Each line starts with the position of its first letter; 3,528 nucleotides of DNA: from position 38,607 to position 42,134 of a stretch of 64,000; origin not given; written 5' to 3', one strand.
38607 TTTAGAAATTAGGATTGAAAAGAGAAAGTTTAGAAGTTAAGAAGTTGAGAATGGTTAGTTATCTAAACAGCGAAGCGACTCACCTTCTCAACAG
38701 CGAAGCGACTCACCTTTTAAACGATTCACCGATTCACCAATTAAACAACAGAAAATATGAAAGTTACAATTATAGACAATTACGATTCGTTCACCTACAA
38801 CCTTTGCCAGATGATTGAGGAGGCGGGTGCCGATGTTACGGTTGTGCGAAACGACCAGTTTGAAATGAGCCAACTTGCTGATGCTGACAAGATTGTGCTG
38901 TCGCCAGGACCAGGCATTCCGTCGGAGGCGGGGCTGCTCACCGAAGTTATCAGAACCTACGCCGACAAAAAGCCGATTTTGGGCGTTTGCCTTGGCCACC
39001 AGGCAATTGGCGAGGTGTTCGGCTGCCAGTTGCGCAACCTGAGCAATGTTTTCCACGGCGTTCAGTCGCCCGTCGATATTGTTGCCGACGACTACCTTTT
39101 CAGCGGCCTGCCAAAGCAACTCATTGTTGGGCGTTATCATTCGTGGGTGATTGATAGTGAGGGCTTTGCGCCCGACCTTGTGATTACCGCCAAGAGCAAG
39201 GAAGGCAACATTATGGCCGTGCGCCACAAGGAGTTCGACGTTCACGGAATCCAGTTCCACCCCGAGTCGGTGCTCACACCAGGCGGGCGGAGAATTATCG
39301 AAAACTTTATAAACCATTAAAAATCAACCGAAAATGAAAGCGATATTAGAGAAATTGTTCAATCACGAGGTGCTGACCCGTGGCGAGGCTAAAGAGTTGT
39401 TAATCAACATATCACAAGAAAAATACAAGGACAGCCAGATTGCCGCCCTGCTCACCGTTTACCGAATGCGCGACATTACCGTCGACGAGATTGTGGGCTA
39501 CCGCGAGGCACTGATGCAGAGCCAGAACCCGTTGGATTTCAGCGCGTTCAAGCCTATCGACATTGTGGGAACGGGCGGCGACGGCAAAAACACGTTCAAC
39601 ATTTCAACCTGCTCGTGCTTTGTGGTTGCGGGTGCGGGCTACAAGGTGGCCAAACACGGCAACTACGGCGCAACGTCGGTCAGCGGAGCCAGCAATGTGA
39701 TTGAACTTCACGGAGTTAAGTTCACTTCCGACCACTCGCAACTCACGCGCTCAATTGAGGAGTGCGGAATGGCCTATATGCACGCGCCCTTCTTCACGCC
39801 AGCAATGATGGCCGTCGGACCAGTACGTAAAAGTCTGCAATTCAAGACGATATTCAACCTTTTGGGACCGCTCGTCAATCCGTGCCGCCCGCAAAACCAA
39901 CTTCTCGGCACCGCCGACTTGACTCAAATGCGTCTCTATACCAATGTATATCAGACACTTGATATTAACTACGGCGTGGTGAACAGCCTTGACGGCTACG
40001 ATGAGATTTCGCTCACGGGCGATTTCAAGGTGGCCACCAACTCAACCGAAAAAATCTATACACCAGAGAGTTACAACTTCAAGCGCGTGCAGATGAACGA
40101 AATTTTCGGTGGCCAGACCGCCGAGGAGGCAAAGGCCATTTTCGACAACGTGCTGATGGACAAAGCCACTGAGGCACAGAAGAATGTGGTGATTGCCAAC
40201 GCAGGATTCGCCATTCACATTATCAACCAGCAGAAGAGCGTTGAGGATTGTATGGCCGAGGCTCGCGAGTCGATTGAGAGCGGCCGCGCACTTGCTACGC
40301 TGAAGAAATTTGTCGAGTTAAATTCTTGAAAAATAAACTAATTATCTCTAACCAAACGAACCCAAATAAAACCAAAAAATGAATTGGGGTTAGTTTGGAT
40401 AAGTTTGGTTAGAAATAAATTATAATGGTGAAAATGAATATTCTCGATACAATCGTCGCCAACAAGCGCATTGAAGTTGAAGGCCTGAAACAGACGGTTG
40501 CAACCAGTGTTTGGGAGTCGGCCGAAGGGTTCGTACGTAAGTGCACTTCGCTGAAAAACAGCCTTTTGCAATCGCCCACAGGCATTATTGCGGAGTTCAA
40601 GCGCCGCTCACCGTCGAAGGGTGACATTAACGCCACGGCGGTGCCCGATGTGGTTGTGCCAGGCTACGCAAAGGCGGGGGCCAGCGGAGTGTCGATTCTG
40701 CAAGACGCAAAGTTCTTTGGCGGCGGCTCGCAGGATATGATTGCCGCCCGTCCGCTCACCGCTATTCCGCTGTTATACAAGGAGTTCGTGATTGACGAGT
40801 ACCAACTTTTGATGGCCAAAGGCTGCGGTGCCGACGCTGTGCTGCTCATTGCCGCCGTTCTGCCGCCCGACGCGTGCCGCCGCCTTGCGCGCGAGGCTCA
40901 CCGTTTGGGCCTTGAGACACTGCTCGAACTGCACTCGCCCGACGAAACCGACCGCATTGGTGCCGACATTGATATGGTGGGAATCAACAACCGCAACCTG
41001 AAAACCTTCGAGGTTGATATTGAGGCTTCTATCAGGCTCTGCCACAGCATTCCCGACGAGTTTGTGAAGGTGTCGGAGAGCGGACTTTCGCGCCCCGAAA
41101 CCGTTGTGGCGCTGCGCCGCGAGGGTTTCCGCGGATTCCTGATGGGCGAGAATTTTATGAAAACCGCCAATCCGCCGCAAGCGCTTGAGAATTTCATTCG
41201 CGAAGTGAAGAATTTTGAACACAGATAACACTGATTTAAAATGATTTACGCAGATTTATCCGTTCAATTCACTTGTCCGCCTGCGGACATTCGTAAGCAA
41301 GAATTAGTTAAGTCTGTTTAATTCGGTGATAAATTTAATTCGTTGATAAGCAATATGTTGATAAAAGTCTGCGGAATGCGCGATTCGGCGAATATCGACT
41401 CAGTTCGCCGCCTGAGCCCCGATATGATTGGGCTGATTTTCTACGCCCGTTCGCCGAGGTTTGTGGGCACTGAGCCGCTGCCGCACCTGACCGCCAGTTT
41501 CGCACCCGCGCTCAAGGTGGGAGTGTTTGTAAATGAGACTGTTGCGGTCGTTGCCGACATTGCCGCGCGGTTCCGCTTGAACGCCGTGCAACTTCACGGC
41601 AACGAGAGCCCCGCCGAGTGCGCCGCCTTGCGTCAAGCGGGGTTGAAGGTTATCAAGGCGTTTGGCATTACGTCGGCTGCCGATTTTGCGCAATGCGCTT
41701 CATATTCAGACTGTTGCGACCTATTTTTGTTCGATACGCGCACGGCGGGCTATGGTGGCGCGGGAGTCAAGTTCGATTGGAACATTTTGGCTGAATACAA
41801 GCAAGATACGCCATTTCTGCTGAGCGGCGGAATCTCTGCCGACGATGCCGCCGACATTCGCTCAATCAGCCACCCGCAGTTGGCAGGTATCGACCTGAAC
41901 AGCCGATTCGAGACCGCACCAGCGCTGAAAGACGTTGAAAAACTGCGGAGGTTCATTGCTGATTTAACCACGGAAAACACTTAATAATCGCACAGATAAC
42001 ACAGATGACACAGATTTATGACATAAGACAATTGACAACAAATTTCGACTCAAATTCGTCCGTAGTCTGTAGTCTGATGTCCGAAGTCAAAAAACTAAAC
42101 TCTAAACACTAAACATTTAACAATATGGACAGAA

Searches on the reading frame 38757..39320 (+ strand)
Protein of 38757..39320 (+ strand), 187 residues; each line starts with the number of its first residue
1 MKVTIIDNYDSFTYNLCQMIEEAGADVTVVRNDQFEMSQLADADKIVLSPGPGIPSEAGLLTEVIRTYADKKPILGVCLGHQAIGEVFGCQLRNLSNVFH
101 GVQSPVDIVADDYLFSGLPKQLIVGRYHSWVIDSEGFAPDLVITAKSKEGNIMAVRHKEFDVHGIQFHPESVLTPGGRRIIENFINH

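Call 15: search_protein_families(library=ncbifam, proteins=[window:38757-39320:+])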
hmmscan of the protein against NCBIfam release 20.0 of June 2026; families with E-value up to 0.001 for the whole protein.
window:38757-39320:+ (187 aa): 27 families (the best 25 are shown)
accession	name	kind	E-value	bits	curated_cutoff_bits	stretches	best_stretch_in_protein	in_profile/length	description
NF011201.0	PRK14607.1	equivalog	1.3e-64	218.8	670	1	2-186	1-187/534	bifunctional anthranilate synthase component II/anthranilate phosphoribosyltransferase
NF005849.0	PRK07765.1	equivalog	1.1e-56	191.6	308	1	1-186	1-190/219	aminodeoxychorismate/anthranilate synthase component II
NF005946.0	PRK08007.1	equivalog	1.5e-56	190.9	332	1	4-186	3-186/187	aminodeoxychorismate synthase component 2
TIGR00566.1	trpG_papA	subfamily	3.4e-55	186.8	121.05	1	3-186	2-191/192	glutamine amidotransferase of anthranilate synthase or aminodeoxychorismate synthase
NF005799.0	PRK07649.1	equivalog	1.4e-54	184.7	327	1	4-186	3-186/195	aminodeoxychorismate/anthranilate synthase component II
NF005367.0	PRK06895.1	equivalog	3.7e-54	183.5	265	1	1-186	2-187/190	anthranilate synthase component II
NF005271.0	PRK06774.1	equivalog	3.4e-52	176.6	340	1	4-186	3-190/191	aminodeoxychorismate synthase component II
NF006462.0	PRK08857.1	equivalog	1.2e-49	168.6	345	1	4-186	3-191/193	aminodeoxychorismate/anthranilate synthase component II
NF010081.0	PRK13566.1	equivalog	1.6e-49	168.8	645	1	2-186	530-718/729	anthranilate synthase component I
TIGR01815.1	TrpE-clade3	equivalog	2.1e-45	155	739.15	1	2-185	518-705/717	anthranilate synthase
NF041322.1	Anth_synII_Halo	equivalog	1.5e-40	138.9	320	1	5-186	1-188/190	anthranilate synthase component II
NF007073.0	PRK09522.1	equivalog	1.3e-39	136.6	738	1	3-184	4-186/531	bifunctional anthranilate synthase glutamate amidotransferase component TrpG/anthranilate phosphoribosyltransferase TrpD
TIGR01823.1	PabB-fungal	equivalog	1.6e-33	116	442.55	1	2-185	7-201/742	aminodeoxychorismate synthase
NF004169.0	PRK05637.1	equivalog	7.1e-32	110.7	332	1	2-186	4-204/210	anthranilate synthase component II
NF001975.0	PRK00758.1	equivalog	5e-31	107.7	198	1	1-186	2-180/185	GMP synthase subunit A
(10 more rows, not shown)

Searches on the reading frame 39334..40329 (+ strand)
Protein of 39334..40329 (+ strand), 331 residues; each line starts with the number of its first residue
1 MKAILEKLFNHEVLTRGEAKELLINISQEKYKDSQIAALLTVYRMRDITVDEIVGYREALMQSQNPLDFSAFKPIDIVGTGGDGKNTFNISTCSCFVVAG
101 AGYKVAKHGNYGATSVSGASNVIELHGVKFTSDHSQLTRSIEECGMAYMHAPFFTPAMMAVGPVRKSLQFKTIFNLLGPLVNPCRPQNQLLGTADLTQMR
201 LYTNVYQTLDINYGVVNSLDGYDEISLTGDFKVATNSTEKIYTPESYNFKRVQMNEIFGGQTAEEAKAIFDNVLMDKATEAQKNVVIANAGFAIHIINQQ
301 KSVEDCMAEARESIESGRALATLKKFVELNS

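Call 62: search_protein_families(library=pfam, proteins=[window:39334-40329:+], max_evalue=0.00001)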
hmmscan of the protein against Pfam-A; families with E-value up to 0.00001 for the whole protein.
window:39334-40329:+ (331 aa): 2 families
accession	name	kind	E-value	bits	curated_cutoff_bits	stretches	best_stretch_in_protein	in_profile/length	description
PF00591.27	Glycos_transf_3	-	2.9e-64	217.6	27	1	75-320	5-253/253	Glycosyl transferase family, a/b domain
PF02885.22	Glycos_trans_3N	-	9e-18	64.2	26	1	2-63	1-62/63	Glycosyl transferase family, helical bundle domain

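Call 64: find_related_loci(query=window:39334-40329:+, collection=metagenome_contigs, flank=10000)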
Query window:39334-40329:+ (331 aa) in metagenome_contigs; peptide patterns used: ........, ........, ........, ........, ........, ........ (x = any residue, [..] = any of these).
600 stretches matched a pattern (row limit reached: there are more); 590 encode a relative of the query (tblastn E <= 1e-3); the best 80 are kept; 80 distinct loci.
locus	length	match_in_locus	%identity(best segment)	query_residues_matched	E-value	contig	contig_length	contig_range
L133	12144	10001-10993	68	1-331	4e-154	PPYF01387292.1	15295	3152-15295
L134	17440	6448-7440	68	1-331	4e-154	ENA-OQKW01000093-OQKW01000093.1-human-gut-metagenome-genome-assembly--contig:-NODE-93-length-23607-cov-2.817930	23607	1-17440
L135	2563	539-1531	68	1-331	1e-163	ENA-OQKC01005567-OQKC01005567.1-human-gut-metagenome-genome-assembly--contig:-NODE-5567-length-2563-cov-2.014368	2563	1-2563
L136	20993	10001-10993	68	1-331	4e-154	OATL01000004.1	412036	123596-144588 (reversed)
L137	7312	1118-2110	68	1-331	3e-154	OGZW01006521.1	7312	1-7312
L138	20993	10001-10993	68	1-331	4e-154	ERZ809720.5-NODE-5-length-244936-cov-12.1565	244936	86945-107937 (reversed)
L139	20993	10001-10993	68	1-331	4e-154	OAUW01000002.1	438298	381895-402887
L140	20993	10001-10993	68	1-331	4e-154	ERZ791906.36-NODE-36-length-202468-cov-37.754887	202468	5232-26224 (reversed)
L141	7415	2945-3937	68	1-331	2e-154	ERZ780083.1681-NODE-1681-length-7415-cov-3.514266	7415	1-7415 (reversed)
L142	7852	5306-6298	68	1-331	3e-154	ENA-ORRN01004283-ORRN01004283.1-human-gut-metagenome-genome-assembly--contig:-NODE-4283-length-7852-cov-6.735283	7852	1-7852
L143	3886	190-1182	68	1-331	3e-159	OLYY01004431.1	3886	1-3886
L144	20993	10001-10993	68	1-331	4e-154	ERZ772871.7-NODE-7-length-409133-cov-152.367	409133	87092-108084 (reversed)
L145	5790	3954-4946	67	1-331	7e-155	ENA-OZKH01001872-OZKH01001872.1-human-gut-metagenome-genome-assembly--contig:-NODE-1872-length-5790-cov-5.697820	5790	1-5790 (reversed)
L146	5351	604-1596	67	1-331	2e-155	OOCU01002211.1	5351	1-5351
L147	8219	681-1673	67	1-331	9e-154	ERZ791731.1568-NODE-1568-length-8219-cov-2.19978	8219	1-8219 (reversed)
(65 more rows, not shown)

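Call 78: list_cluster_members(proteins=[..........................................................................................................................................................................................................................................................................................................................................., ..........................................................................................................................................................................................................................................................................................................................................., window:39334-40326:+])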
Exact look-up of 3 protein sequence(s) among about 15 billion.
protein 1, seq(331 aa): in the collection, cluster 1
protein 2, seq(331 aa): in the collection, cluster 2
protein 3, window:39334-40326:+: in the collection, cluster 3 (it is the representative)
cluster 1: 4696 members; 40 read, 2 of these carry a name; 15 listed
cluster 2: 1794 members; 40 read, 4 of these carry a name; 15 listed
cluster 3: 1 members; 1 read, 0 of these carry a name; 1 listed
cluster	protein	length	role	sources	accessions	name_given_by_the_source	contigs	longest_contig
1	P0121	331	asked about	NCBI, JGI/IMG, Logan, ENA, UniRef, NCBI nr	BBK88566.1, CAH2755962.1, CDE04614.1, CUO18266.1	anthranilate phosphoribosyltransferase [Bacteroides uniformis] | anthranilate phosphoribosyltransferase | Anthranilate phosphoribosyltransferase n=3 Tax=Bacteroides TaxID=816 ...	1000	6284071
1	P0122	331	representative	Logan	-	-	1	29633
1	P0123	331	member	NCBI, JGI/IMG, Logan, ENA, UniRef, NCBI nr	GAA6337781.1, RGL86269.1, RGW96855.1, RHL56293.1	anthranilate phosphoribosyltransferase [Bacteroides stercoris] | anthranilate phosphoribosyltransferase | Anthranilate phosphoribosyltransferase n=1 Tax=Bacteroides stercoris TaxID=46506 ...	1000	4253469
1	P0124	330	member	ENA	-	-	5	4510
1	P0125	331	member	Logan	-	-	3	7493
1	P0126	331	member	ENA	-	-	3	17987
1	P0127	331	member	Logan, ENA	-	-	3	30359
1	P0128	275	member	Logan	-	-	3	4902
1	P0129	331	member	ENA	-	-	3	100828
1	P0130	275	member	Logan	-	-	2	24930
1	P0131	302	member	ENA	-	-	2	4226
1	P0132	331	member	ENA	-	-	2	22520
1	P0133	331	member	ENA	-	-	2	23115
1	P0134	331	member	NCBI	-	-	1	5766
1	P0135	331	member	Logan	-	-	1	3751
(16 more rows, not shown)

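Call 79: find_homologous_proteins(query=window:39334-40329:+, max_evalue=1e-80)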
Query window:39334-40329:+ (331 aa): 7938 proteins with E <= 1e-80 among 8000 candidates; the best 120 are listed.
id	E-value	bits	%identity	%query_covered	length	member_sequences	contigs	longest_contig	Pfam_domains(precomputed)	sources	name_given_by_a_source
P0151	3.3e-216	734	100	100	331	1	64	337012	PF00591.28,PF02885.23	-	-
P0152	8.3e-216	733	100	100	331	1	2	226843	PF00591.28,PF02885.23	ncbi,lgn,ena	-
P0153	8.6e-216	733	100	100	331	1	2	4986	PF00591.28,PF02885.23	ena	-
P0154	8.8e-216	733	100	100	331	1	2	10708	PF00591.28,PF02885.23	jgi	-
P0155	1.2e-215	733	100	100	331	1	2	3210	PF00591.28,PF02885.23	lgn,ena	-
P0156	1.7e-215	732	100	100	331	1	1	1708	PF00591.28,PF02885.23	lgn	-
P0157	2.3e-215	732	100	100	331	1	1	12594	PF00591.28,PF02885.23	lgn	-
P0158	3.0e-215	731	99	100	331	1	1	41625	PF00591.28,PF02885.23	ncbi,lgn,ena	-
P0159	3.1e-215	731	100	100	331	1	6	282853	PF00591.28,PF02885.23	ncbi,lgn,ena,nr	ncbi:MAG: anthranilate phosphoribosyltransferase [Salinivirgaceae bacterium]|nr:anthranilate phospho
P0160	4.4e-215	731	100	100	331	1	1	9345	PF00591.28,PF02885.23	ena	-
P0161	1.1e-214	729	99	100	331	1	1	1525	PF00591.28,PF02885.23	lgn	-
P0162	3.0e-214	728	99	100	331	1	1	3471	PF00591.28,PF02885.23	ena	-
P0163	1.0e-213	726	99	100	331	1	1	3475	PF00591.28,PF02885.23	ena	-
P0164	1.7e-211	719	98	100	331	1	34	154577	PF00591.28,PF02885.23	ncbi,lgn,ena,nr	ncbi:MAG: anthranilate phosphoribosyltransferase [Salinivirgaceae bacterium]|nr:anthranilate phospho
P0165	2.3e-211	718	97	100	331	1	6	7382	PF00591.28,PF02885.23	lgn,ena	-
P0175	3.5e-183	626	84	100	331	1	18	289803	PF00591.28,PF02885.23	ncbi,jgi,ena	jgi:anthranilate phosphoribosyltransferase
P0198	4.2e-164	563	75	100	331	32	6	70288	PF00591.28,PF02885.23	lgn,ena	-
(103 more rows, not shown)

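Call 80: find_encoding_contigs(protein=P0164, flank=10000, max_places=3)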
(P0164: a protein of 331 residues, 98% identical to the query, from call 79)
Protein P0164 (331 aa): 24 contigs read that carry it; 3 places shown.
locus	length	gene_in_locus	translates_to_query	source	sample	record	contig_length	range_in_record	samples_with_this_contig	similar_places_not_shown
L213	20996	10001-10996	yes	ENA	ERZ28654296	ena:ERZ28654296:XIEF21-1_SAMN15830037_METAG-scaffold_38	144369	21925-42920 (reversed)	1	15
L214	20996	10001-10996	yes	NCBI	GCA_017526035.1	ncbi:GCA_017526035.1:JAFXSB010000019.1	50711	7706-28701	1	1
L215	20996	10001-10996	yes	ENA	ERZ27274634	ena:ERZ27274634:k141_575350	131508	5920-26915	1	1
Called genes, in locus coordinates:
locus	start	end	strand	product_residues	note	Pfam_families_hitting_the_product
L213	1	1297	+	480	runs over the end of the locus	-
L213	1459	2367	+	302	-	-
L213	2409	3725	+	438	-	PF07228:SpoIIE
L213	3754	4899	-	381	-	PF13387:Lnb_N, PF25221:5TMH_Lnb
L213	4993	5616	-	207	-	PF00293:NUDIX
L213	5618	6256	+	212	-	PF00156:Pribosyltran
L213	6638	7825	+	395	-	PF00291:PALP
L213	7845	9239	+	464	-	PF04715:, PF00425:Chorismate_bind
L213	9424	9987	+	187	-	PF00117:GATase, PF07722:Peptidase_C26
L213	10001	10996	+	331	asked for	PF02885:Glycos_trans_3N, PF00591:Glycos_transf_3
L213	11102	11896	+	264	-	PF00218:IGPS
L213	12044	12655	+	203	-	PF00697:PRAI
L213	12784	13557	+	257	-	PF00290:Trp_syntA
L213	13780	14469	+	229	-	PF14730:DUF4468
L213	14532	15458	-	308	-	PF06574:FAD_syn, PF01687:Flavokinase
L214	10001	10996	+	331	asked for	PF02885:Glycos_trans_3N, PF00591:Glycos_transf_3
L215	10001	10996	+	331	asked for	PF02885:Glycos_trans_3N, PF00591:Glycos_transf_3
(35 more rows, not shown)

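Call 81: find_encoding_contigs(protein=P0175, flank=10000, max_places=3)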
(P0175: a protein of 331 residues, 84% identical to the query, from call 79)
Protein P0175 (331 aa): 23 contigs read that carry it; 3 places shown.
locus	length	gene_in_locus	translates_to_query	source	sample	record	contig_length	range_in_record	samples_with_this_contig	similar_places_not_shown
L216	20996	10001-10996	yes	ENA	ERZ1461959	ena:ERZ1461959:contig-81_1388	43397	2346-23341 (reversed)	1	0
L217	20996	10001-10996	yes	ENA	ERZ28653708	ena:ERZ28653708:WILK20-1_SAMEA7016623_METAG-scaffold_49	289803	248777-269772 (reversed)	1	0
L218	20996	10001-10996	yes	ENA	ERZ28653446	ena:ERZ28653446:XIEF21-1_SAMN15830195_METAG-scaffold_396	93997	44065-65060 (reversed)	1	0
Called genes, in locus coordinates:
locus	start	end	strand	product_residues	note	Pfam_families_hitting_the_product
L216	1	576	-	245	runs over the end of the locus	-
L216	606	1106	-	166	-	PF04390:LptE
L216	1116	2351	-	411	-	PF00158:Sigma54_activat, PF14532:Sigma54_activ_2, PF07728:AAA_5 (faint), PF25601:AAA_lid_14, PF02954:HTH_8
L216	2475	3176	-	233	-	-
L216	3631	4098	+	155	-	-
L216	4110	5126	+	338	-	PF25594:GldB_lipo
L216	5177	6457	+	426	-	PF01136:Peptidase_U32, PF03144:GTP_EFTU_D2 (faint)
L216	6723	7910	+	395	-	PF00291:PALP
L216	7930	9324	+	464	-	PF04715:, PF00425:Chorismate_bind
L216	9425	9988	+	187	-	PF00117:GATase, PF07722:Peptidase_C26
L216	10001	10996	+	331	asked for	PF02885:Glycos_trans_3N, PF00591:Glycos_transf_3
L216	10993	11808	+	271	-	PF00218:IGPS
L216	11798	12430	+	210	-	PF00697:PRAI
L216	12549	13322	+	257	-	PF00290:Trp_syntA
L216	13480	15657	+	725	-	-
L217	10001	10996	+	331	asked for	PF02885:Glycos_trans_3N, PF00591:Glycos_transf_3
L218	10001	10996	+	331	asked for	PF02885:Glycos_trans_3N, PF00591:Glycos_transf_3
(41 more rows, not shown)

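Call 82: find_encoding_contigs(protein=P0198, flank=10000, max_places=2)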
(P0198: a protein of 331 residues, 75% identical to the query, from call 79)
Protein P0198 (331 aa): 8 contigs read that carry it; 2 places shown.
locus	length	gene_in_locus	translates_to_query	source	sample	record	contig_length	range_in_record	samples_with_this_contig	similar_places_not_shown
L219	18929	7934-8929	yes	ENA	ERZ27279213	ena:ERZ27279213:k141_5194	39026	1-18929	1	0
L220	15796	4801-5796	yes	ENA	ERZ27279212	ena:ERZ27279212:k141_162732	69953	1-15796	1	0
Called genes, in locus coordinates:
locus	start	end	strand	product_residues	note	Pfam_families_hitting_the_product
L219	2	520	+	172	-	?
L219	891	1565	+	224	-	PF13635:DUF4143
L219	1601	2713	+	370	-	-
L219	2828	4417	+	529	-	PF09820:AAA-ATPase_like, PF08011:PDDEXK_9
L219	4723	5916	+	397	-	PF00291:PALP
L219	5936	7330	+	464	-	PF04715:, PF00425:Chorismate_bind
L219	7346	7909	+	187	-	PF00117:GATase, PF07722:Peptidase_C26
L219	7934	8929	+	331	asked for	PF02885:Glycos_trans_3N, PF00591:Glycos_transf_3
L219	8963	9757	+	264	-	PF00218:IGPS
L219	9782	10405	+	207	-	PF00697:PRAI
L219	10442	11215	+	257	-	PF00290:Trp_syntA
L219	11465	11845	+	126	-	-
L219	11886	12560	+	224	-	PF01252:Peptidase_A8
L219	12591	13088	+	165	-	PF14129:DUF4296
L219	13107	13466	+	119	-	-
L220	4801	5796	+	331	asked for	PF02885:Glycos_trans_3N, PF00591:Glycos_transf_3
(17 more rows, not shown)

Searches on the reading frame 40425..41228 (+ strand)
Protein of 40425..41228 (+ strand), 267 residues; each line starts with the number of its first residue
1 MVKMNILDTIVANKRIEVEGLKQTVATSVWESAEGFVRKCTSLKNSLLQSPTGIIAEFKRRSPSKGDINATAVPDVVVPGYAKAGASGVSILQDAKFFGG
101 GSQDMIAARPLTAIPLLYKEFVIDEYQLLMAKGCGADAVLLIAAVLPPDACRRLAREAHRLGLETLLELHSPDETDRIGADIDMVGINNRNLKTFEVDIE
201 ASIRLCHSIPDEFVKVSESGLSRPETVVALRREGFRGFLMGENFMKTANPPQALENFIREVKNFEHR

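Call 62: search_protein_families(library=pfam, proteins=[window:40425-41228:+], max_evalue=0.00001)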
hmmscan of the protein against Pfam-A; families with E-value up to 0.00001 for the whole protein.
window:40425-41228:+ (267 aa): 1 family
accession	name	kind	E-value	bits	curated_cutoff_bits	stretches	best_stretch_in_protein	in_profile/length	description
PF00218.27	IGPS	-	9.1e-64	215.5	27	1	7-256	1-253/254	Indole-3-glycerol phosphate synthase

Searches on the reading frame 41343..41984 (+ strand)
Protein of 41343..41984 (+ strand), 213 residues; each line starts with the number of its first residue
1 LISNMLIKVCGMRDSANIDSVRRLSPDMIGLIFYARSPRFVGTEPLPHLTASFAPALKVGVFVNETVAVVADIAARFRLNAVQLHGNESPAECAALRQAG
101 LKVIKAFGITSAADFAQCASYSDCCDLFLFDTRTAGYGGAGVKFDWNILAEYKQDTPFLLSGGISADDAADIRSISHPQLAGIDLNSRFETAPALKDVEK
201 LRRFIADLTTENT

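Call 15: search_protein_families(library=ncbifam, proteins=[window:41343-41984:+])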
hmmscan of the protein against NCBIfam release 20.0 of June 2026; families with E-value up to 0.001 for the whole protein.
window:41343-41984:+ (213 aa): 13 families
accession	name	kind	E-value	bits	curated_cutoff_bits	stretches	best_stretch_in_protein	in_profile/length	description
NF002295.0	PRK01222.1-1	equivalog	3.4e-49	167.3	216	1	5-209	3-211/219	phosphoribosylanthranilate isomerase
NF002298.0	PRK01222.1-4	equivalog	3.8e-47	160.6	215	1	4-210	2-204/209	phosphoribosylanthranilate isomerase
NF010376.0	PRK13803.1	equivalog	3.8e-39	135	819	1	1-210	1-207/600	bifunctional phosphoribosylanthranilate isomerase/tryptophan synthase subunit beta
NF006945.0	PRK09427.1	equivalog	6.8e-39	133.7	380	1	8-208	263-458/461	bifunctional indole-3-glycerol-phosphate synthase TrpC/phosphoribosylanthranilate isomerase TrpF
NF010563.0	PRK13958.1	equivalog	2.4e-33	115.4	234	1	5-208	1-203/210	phosphoribosylanthranilate isomerase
NF002299.0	PRK01222.1-6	equivalog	2.4e-33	115.4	231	1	6-207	19-224/231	phosphoribosylanthranilate isomerase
NF002301.0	PRK01222.2-1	equivalog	9.2e-28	97.3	232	1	5-203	3-204/217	phosphoribosylanthranilate isomerase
NF002296.0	PRK01222.1-2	equivalog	1.3e-24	87.3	270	1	6-208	9-212/221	phosphoribosylanthranilate isomerase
NF002300.0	PRK01222.1-7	equivalog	3.3e-24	85.6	212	1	5-207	2-190/195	phosphoribosylanthranilate isomerase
NF002297.0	PRK01222.1-3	equivalog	2.4e-23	82.7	259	1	5-206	1-197/204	phosphoribosylanthranilate isomerase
NF002302.0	PRK01222.2-2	equivalog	4.3e-20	72.8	172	1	5-209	1-187/193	phosphoribosylanthranilate isomerase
NF002303.0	PRK01222.2-3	equivalog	1.6e-14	53.9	224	1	5-206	1-198/208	phosphoribosylanthranilate isomerase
NF002304.0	PRK01222.2-4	equivalog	2.4e-11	43.5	181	1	5-209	1-204/208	phosphoribosylanthranilate isomerase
